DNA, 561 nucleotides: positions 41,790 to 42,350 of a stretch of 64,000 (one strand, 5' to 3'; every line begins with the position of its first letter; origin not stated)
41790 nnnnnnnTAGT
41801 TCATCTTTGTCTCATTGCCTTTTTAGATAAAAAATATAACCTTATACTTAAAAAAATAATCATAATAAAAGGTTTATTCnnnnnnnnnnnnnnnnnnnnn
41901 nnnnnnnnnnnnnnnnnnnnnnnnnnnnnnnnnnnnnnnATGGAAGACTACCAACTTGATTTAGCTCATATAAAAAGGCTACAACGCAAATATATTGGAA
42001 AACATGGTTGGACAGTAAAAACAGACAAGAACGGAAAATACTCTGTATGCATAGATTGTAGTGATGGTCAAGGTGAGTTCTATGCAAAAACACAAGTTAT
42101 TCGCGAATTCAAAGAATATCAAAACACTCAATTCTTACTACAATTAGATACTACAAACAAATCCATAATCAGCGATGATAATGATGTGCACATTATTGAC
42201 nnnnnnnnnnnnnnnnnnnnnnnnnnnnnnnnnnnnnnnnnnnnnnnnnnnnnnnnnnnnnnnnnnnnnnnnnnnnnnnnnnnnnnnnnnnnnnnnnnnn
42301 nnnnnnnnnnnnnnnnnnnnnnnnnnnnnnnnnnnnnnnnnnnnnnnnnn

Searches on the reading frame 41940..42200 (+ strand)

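Call 88: search_protein_families(library=pfam, proteins=[window:41940-42200:+], max_evalue=10)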
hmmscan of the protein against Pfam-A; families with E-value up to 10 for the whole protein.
window:41940-42200:+ (87 aa): 1 family
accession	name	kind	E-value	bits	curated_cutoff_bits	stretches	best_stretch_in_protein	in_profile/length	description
PF01105.29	EMP24_GP25L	-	0.02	15.4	25.9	1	21-76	62-120/182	emp24/gp25L/p24 family/GOLD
